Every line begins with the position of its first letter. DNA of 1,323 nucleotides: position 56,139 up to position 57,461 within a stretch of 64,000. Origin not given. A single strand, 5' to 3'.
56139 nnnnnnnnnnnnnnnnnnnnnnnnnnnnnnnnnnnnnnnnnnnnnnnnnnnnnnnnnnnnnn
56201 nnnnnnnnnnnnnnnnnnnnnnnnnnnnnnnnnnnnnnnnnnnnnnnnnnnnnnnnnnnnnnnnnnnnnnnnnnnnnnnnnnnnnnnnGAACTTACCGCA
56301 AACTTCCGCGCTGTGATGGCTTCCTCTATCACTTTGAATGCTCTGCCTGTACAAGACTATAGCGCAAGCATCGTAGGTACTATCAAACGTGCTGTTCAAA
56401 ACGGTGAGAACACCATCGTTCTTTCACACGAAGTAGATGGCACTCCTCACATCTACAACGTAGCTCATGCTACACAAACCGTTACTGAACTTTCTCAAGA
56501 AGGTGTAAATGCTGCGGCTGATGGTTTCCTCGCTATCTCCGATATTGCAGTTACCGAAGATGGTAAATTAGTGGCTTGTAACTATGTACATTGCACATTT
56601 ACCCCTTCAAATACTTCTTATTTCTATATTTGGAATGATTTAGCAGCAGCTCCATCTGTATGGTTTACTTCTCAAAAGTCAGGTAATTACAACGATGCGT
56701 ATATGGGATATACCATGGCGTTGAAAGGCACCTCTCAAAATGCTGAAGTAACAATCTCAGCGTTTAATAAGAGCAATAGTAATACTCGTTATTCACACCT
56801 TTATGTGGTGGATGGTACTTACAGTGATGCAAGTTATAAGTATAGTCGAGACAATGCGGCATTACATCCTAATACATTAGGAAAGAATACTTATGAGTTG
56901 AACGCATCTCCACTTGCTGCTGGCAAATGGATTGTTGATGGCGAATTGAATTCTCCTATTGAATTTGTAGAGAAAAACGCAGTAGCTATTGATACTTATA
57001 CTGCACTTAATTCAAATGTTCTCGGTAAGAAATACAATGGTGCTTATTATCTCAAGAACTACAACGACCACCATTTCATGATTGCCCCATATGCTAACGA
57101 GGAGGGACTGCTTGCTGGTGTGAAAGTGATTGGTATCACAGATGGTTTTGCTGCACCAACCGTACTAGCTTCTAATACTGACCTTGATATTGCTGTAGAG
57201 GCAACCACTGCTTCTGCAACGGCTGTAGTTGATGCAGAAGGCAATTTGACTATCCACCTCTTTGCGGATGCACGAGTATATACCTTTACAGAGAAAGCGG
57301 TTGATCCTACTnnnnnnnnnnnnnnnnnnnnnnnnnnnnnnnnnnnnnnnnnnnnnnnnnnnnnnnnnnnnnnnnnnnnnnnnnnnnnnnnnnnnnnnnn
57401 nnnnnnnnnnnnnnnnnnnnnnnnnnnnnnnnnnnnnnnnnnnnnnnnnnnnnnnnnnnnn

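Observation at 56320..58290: Uncharacterised ~320-aa module X shared by T9SS cargo proteins and the SusD-adjacent lipoprotein (five copies in the window)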

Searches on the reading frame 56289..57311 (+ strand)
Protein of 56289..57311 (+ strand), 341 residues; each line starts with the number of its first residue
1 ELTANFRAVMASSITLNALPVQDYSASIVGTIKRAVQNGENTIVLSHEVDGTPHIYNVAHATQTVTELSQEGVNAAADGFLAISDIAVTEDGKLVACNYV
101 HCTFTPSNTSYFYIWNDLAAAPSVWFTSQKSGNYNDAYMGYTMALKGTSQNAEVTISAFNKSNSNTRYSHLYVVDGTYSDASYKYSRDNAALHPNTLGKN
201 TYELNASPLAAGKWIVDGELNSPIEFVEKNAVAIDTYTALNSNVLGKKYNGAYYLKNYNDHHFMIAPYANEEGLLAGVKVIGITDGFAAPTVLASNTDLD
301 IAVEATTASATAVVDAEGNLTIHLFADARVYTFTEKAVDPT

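Call 8: search_protein_families(library=pfam, proteins=[window:56289-57311:+], max_evalue=10)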
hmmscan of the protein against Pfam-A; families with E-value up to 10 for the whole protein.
window:56289-57311:+ (341 aa): 1 family
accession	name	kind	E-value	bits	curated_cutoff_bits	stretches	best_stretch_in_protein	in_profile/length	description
PF06674.16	DUF1176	-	0.13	12.3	34.8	1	29-166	133-256/322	Protein of unknown function (DUF1176)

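Call 9: search_solved_structures(query=window:56289-57311:+, max_evalue=10, show_alignments=1)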
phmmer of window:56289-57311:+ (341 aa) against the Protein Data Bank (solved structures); distinct sequences matched with E-value up to 10: 0.

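Call 12: find_homologous_proteins(query=window:56289-57311:+, max_evalue=0.001)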
Query window:56289-57311:+ (341 aa): 15 proteins with E <= 0.001 among 3553 candidates.
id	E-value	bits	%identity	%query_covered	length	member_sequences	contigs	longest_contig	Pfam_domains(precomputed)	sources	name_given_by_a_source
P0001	2.4e-135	469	87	72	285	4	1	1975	-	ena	-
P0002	8.1e-107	375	57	99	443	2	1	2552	PF18998.7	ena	-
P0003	2.9e-106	374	42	91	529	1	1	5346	PF18998.7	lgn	-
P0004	5.4e-68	248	47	87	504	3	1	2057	-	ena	-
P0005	1.4e-67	247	79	43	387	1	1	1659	PF01546.34,PF04389.23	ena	-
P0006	1.1e-61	227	42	88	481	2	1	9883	-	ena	-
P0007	3.0e-58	216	41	94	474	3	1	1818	-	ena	-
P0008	4.9e-53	199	43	77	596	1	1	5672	-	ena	-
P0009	1.6e-48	184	49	62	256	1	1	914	-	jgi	jgi:hypothetical protein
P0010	8.9e-47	178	42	79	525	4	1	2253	-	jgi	jgi:hypothetical protein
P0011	1.1e-44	171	39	90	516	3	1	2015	-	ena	-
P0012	1.9e-40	157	36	83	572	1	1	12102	-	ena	-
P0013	1.3e-37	148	52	44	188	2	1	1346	-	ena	-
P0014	2.4e-33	134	50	44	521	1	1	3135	-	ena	-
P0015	7.9e-32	129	47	50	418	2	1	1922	-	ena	-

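Call 27: find_related_loci(query=A2, collection=genome_contigs, flank=10000)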
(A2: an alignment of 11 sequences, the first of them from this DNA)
Query A2 (321 aa) in genome_contigs; peptide patterns used: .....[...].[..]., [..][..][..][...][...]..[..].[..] (x = any residue, [..] = any of these).
73 stretches matched a pattern; 55 encode a relative of the query (tblastn E <= 1e-3); 52 distinct loci.
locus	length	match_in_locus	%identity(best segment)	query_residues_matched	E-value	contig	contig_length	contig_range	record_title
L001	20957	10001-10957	89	1-319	0e+0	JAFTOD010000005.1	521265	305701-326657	MAG: Paludibacteraceae bacterium isolate RGIG3996 Roe_deer_Cecum-4__c2212, whole genome shotgun sequence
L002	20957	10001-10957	68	2-320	3e-143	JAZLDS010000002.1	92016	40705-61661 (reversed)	MAG: Paludibacteraceae bacterium isolate T1900045028_TC20190021.MAGScoT_cleanbin_000035 SGB_4442_k141_2098858, whole gen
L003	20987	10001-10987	57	1-319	2e-108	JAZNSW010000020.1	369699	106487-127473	MAG: Paludibacteraceae bacterium isolate T1900044806_TS20190272.MAGScoT_cleanbin_000005 SGB_2755_k141_212814, whole geno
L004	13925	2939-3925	56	1-319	8e-107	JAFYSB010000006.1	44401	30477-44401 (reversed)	MAG: Paludibacteraceae bacterium isolate RGIG7370 Water_buffalos_Cecum-5__c48, whole genome shotgun sequence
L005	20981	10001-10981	55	1-319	2e-105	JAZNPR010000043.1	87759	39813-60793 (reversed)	MAG: Paludibacteraceae bacterium isolate T1900044833_TS20190299.MAGScoT_cleanbin_000033 SGB_2903_k141_1030051, whole gen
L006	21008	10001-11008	55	1-319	7e-102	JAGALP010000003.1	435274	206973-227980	MAG: Paludibacteraceae bacterium isolate RGIG8554 Water_deer_Cecum-3__c24, whole genome shotgun sequence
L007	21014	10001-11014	57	1-321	8e-96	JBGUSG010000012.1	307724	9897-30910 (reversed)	MAG: Paludibacteraceae bacterium isolate fecal_MAG_99 fecal_MAG_99_contig_0012, whole genome shotgun sequence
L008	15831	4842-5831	56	1-319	5e-96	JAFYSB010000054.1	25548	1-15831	MAG: Paludibacteraceae bacterium isolate RGIG7370 Water_buffalos_Cecum-5__c498259, whole genome shotgun sequence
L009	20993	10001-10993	50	1-320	3e-87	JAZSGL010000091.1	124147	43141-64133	MAG: Paludibacteraceae bacterium isolate T1900044578_TS20190044.MAGScoT_cleanbin_000059 SGB_534_k141_1321812, whole geno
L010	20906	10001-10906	50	10-317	1e-80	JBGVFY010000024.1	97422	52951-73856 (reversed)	MAG: Paludibacteraceae bacterium isolate fecal_MAG_38 fecal_MAG_38_contig_0024, whole genome shotgun sequence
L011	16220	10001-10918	49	1-317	2e-79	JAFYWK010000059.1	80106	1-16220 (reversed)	MAG: Paludibacteraceae bacterium isolate RGIG7483 Water_buffalos_Colon-4__c85164, whole genome shotgun sequence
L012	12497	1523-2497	50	2-316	2e-75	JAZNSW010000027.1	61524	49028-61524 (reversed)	MAG: Paludibacteraceae bacterium isolate T1900044806_TS20190272.MAGScoT_cleanbin_000005 SGB_2755_k141_190914, whole geno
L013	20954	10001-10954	45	13-316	8e-71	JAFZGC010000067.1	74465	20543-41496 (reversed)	MAG: Paludibacteraceae bacterium isolate RGIG7735 Water_buffalos_Rectum-3__c204655, whole genome shotgun sequence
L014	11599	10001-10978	46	10-320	2e-67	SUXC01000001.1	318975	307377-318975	MAG: Bacteroidales bacterium isolate SIG114 NODE_55_length_318975_cov_2.954969, whole genome shotgun sequence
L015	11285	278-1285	46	1-316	9e-67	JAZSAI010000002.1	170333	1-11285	MAG: Paludibacteraceae bacterium isolate T1900044938_TS20190404.MAGScoT_cleanbin_000007 SGB_3450_k141_956143, whole geno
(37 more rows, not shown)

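Call 28: predict_structure(alignment_id=A2)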
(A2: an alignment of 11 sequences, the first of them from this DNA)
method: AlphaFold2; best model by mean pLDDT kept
length: 321 residues; sequences in the alignment: 11
mean_pLDDT: 78.4   pTM: 0.84
mean pLDDT of the five models: 78.4, 72.3, 72.0, 69.8, 52.1
residues with pLDDT >= 90: 77; 70-90: 162; 50-70: 53; < 50: 29
segments of 3 or more residues with pLDDT < 50: 114-116, 165-183, 213-216
pLDDT, mean of each block of 10 residues (from residue 1): 81 90 92 92 92 87 88 95 73 89 93 58 87 89 63 81 48 41 69 82 71 51 57 77 88 85 86 74 86 84 87 77 45
secondary structure, 60 per line:
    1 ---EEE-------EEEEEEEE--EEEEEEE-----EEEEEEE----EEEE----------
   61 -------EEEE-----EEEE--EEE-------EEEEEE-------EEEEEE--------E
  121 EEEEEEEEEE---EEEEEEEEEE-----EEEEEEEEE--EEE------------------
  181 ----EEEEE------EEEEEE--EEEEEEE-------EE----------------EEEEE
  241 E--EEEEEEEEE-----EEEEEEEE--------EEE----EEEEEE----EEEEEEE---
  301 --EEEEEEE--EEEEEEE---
elements in order: E4-6 E14-21 E24-30 E36-42 E47-50 E68-71 E77-80 E83-85 E93-98 E106-111 E120-130 E134-143 E149-157 E160-162 E185-189 E196-201 E204-210 E236-241 E244-252 E258-265 E274-276 E281-286 E291-297 E303-309 E312-318

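Call 29: search_protein_representatives(alignment_id=A2)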
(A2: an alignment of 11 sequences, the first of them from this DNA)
Query: 11 sequences, 334 profile positions. Proteins with E-value up to 0.001 (for the whole library): 287; up to 1e-10: 247; up to 1e-30: 124. The best 150 are listed.
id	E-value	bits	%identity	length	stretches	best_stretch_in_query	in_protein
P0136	0.0e+00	1231.4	-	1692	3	8-333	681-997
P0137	1.8e-263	888.3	-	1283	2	5-333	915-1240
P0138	6.6e-248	837.1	-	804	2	3-332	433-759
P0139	5.3e-233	788.1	-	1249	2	4-333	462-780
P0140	1.3e-226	767.1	-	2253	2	6-333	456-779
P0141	4.0e-220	745.8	-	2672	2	4-333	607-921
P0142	1.2e-152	524.0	-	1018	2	5-333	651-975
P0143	4.2e-151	518.9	-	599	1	5-333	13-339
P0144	5.7e-149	511.9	-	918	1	6-333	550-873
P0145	9.1e-149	511.3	-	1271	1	3-333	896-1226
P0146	3.7e-147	506.0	-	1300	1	6-333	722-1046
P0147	8.1e-147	504.8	-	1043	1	3-332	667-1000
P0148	2.5e-146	503.3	-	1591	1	6-333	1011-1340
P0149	8.4e-146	501.5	-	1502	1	5-333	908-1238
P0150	6.0e-145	498.7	-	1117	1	3-332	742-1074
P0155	2.2e-142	490.2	-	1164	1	5-331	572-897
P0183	7.3e-126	436.0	-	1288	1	8-331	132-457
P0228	7.4e-43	163.1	-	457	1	12-325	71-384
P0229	1.1e-42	162.5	-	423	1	14-331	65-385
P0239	4.2e-39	150.8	-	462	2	14-322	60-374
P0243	7.2e-37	143.4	-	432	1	11-303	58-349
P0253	1.3e-32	129.4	-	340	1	40-322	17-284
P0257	2.7e-30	121.8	-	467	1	9-307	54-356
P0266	6.1e-28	114.1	-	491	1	11-303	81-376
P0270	3.4e-27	111.6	-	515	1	12-293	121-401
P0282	1.2e-25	106.5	-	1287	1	11-294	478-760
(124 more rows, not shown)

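Call 31: search_protein_families(library=pfam, proteins=[P0228, P0229, P0239, P0243, P0257, P0266, P0270, P0253], max_evalue=0.01)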
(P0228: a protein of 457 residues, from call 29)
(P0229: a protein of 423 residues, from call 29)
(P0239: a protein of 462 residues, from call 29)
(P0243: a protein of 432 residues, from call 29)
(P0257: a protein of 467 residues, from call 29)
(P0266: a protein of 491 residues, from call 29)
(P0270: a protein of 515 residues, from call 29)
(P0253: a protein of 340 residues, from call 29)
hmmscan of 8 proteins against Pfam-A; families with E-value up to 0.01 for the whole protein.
P0228 (457 aa): 0 families

P0229 (423 aa): 0 families

P0239 (462 aa): 1 family
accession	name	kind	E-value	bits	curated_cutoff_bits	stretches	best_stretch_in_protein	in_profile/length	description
PF18962.6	Por_Secre_tail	-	2.9e-12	47.1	27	1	399-456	1-67/75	Secretion system C-terminal sorting domain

P0243 (432 aa): 0 families

P0257 (467 aa): 1 family
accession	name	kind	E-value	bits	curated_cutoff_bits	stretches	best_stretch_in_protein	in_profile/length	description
PF18962.6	Por_Secre_tail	-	3.6e-08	34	27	1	404-467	2-72/75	Secretion system C-terminal sorting domain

P0266 (491 aa): 1 family
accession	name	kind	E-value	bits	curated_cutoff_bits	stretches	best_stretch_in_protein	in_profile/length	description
PF18962.6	Por_Secre_tail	-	4.6e-09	36.9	27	1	427-483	1-64/75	Secretion system C-terminal sorting domain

P0270 (515 aa): 5 families
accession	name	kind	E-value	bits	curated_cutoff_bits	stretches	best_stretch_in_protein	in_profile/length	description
PF13620.12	CarboxypepD_reg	-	6.6e-08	33.2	32.3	1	4-73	13-81/82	Carboxypeptidase regulatory-like domain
PF17210.9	SdrD_B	-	4.2e-07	30.6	29.7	1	4-50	23-68/112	SdrD B-like domain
PF09430.16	EMC7_beta-sandw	-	5.9e-05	23.7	26.6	1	6-108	8-105/122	ER membrane protein complex subunit 7, beta-sandwich domain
PF17802.7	SpaA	-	0.0018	18.8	23.1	1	4-45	15-57/91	Prealbumin-like fold domain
PF13715.12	CarbopepD_reg_2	-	0.0021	18.5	32.2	1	22-66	26-69/88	CarboxypepD_reg-like domain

P0253 (340 aa): 0 families

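Call 33: fold_search(model_id=the predicted structure, library=pdb)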
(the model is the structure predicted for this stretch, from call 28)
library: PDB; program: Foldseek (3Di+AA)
matches with E <= 10: 1023; with E <= 0.001: 280
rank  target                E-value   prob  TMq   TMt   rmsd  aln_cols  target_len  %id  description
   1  4ftd                  1.7e-07  1.00  0.58  0.45   6.0       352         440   11  Crystal structure of a DUF4623 family protein (BACEGG_03550) from Bacteroides eggerthii DSM 20697 at 1.91 A resolution (released 2012-08-22)
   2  2w38                  2.6e-07  1.00  0.52  0.41   7.1       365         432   14  Crystal structure of the pseudaminidase from Pseudomonas aeruginosa (released 2008-12-23)
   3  8t26                  4.5e-07  1.00  0.55  0.38   6.2       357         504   10  Crystal Structure of Porphyromonas gingivalis Sialidase (PG_0352) D219A mutant bound to 3'-Sialyllactose (only Neu5Ac vi (released 2023-10-04)
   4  8t1z                  7.7e-07  1.00  0.57  0.40   6.2       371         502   10  Crystal Structure of Porphyromonas gingivalis Sialidase (PG_0352) Bound to Neu5Ac (NANA) (released 2023-10-04)
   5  3h6j                  9.4e-07  1.00  0.51  0.40   7.2       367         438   14  Crystal structure of a putative neuraminidase from Pseudomonas aeruginosa (released 2009-05-12)
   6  8feb                  1.1e-06  1.00  0.54  0.38   6.3       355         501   10  Crystal Structure of Porphyromonas gingivalis Sialidase (PG_0352) (released 2023-10-04)
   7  8gn6_A                1.2e-06  1.00  0.58  0.41   6.0       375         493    9  Crystallization of Sialidase from Porphyromonas gingivalis (released 2023-04-19)
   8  8gn6_C                1.3e-06  1.00  0.59  0.42   6.0       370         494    8  Crystallization of Sialidase from Porphyromonas gingivalis (released 2023-04-19)
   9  2f25_A                2.2e-06  1.00  0.58  0.52   6.7       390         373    9  Crystal Structure of the Human Sialidase Neu2 E111Q Mutant in Complex with DANA Inhibitor (released 2006-11-21)
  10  8t24                  2.2e-06  1.00  0.56  0.40   6.4       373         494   10  Crystal Structure of Porphyromonas gingivalis Sialidase (PG_0352)- Fructose bound in CBM (released 2023-10-04)
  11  8gn6_B                2.7e-06  1.00  0.55  0.39   6.4       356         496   11  Crystallization of Sialidase from Porphyromonas gingivalis (released 2023-04-19)
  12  5muk                  3.0e-06  1.00  0.42  0.38  10.8       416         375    9  Glycoside Hydrolase BT3686 (released 2017-04-26)
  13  1eur                  4.9e-06  1.00  0.59  0.54   6.0       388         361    9  SIALIDASE (released 1997-01-11)
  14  5mul                  5.4e-06  1.00  0.38  0.34  12.2       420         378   11  Glycoside Hydrolase BT3686 bound to Glucuronic Acid (released 2017-04-26)
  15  6rgg_B                5.9e-06  1.00  0.40  0.39   9.7       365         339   13  Photorhabdus laumondii lectin PLL2 in complex with O-methylated PGL-1-derived disaccharide (released 2020-07-01)
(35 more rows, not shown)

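Call 39: search_solved_structures(query=A2, max_evalue=10, show_alignments=2)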
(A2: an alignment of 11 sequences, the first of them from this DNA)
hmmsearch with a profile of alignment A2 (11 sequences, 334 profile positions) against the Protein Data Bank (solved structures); distinct sequences matched with E-value up to 10: 1.
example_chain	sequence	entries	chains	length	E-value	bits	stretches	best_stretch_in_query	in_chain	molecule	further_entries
7an8_A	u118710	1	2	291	2.2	10.3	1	58-83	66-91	Chorismate dehydratase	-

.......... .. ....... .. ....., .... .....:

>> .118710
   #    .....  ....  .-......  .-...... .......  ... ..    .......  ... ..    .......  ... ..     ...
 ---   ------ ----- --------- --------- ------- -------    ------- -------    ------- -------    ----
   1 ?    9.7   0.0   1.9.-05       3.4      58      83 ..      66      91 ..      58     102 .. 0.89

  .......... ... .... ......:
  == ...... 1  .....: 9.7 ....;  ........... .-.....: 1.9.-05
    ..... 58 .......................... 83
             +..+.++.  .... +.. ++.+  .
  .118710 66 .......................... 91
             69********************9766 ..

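Call 67: search_protein_families(library=pfam, proteins=[P0140, P0148, P0155, P0146, P0145, P0183, P0143], max_evalue=0.0001)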
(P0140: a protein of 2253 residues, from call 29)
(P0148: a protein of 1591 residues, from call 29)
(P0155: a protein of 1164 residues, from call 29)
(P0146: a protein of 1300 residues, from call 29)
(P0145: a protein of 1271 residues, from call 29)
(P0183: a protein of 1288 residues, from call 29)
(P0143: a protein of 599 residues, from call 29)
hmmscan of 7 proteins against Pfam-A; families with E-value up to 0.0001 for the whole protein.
P0140 (2253 aa): 1 family
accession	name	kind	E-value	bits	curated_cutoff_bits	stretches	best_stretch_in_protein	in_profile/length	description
PF13860.13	FlgD_ig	-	2.8e-07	30.9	27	0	1600-1649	4-55/79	FlgD Ig-like domain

P0148 (1591 aa): 0 families

P0155 (1164 aa): 0 families

P0146 (1300 aa): 6 families
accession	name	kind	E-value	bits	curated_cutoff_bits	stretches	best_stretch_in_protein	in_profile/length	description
PF18998.6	Flg_new_2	-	2.9e-16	59.6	23.6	1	337-405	1-72/73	Divergent InlB B-repeat domain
PF13290.12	CHB_HEX_C_1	-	2.7e-15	56.5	22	1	159-217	6-65/67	Chitobiase/beta-hexosaminidase C-terminal domain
PF13287.12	Fn3_assoc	-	1.2e-14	54.6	23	1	166-221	2-58/59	Fn3 associated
PF22058.2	X25_BaPul_like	-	3.8e-13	49.8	27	1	524-599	16-86/87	Pullulanase X25 domain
PF16738.10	CBM26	-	2.4e-11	44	28.1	1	412-481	1-68/70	Starch-binding module 26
PF16561.11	AMPK1_CBM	-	1.5e-05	25.5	26.8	0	616-673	14-68/85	Glycogen recognition site of AMP-activated protein kinase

P0145 (1271 aa): 2 families
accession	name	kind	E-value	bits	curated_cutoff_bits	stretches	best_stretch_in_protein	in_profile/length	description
PF13287.12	Fn3_assoc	-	3e-16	59.7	23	1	183-239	1-59/59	Fn3 associated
PF13290.12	CHB_HEX_C_1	-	5e-15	55.6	22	1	178-231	7-61/67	Chitobiase/beta-hexosaminidase C-terminal domain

P0183 (1288 aa): 1 family
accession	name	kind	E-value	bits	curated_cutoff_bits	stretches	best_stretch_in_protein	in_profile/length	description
PF13860.13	FlgD_ig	-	1.9e-05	25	27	0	480-529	3-54/79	FlgD Ig-like domain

P0143 (599 aa): 0 families

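Call 69: search_protein_families(library=pfam, alignment_id=A5, max_evalue=0.0001)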
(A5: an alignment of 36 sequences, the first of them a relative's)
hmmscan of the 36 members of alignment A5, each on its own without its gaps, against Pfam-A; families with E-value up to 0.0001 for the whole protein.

A. member 1, P0138 (804 aa): 1 family
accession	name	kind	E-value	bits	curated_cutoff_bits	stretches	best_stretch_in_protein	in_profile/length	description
PF18998.6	Flg_new_2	-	4.8e-10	39.7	23.6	1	355-422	2-72/73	Divergent InlB B-repeat domain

B. families by the number of members that match (of 36 scanned): 14 families
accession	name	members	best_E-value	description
PF18998.6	Flg_new_2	21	9.5e-93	Divergent InlB B-repeat domain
PF09479.16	Flg_new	3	1.9e-19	Listeria-Bacteroides repeat domain (List_Bact_rpt)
PF17161.10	DUF5123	2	4.4e-13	Domain of unknown function (DUF5123)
PF16411.10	SusF_SusE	2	1.1e-06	Outer membrane protein SusF_SusE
PF19886.4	DUF6359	1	1.3e-29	Domain of unknown function (DUF6359)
PF13287.12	Fn3_assoc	1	7.5e-17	Fn3 associated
PF13290.12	CHB_HEX_C_1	1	5.1e-16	Chitobiase/beta-hexosaminidase C-terminal domain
PF22058.2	X25_BaPul_like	1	6.6e-10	Pullulanase X25 domain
PF16738.10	CBM26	1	1.6e-08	Starch-binding module 26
PF10647.15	Gmad1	1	6.4e-07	Lipoprotein LpqB beta-propeller domain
PF16318.11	DUF4957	1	7.7e-07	Domain of unknown function (DUF4957)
PF16820.11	PKD_3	1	4.8e-05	PKD-like domain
PF09394.16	Inhibitor_I42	1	5e-05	Chagasin family peptidase inhibitor I42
PF07494.17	Reg_prop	1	7.4e-05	Two component regulator propeller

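Call 84: fold_search(model_id=the predicted structure, library=viral)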
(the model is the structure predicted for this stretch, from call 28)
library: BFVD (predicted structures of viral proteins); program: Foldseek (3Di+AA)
matches with E <= 10: 707; with E <= 0.001: 57
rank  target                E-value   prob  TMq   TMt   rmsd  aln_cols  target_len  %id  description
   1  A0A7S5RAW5            1.2e-06  1.00  0.49  0.26   8.8       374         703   11  (no name in the UniProt tables at hand)
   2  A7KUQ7                1.5e-06  1.00  0.52  0.23   7.1       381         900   10  (no name in the UniProt tables at hand)
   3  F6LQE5                1.6e-06  1.00  0.46  0.39   7.5       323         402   11  (no name in the UniProt tables at hand)
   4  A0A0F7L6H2            2.0e-06  1.00  0.56  0.20   7.0       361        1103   10  Uncharacterized protein [uncultured marine virus]
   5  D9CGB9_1              2.7e-06  1.00  0.46  0.21   8.8       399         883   11  (no name in the UniProt tables at hand)
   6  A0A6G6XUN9            2.9e-06  1.00  0.48  0.22   8.9       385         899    7  (no name in the UniProt tables at hand)
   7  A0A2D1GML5            5.0e-06  1.00  0.34  0.11  11.4       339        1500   13  (no name in the UniProt tables at hand)
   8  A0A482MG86            6.7e-06  1.00  0.59  0.29   6.4       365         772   11  Sialidase domain-containing/CalX-like domain superfamily protein [Serratia phage Parlo]
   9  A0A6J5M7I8            9.0e-06  1.00  0.50  0.29   8.1       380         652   10  Uncharacterized protein [uncultured Caudovirales phage]
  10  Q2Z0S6                1.3e-05  1.00  0.52  0.36   6.1       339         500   13  Putative Kelch-like ECH-associated protein [Pseudomonas phage EL]
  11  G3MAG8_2              1.7e-05  1.00  0.47  0.21   7.5       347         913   13  Gp427 [Bacillus phage G]
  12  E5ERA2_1              1.8e-05  1.00  0.49  0.19   9.4       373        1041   10  (no name in the UniProt tables at hand)
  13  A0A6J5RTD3            1.8e-05  1.00  0.43  0.29   8.9       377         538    9  Uncharacterized protein [uncultured Caudovirales phage]
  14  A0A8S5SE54            1.8e-05  1.00  0.37  0.30  12.8       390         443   11  Uncharacterized protein [Caudovirales sp. ctrNG92]
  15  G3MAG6                2.4e-05  1.00  0.46  0.16   8.5       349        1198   12  Gp425 [Bacillus phage G]
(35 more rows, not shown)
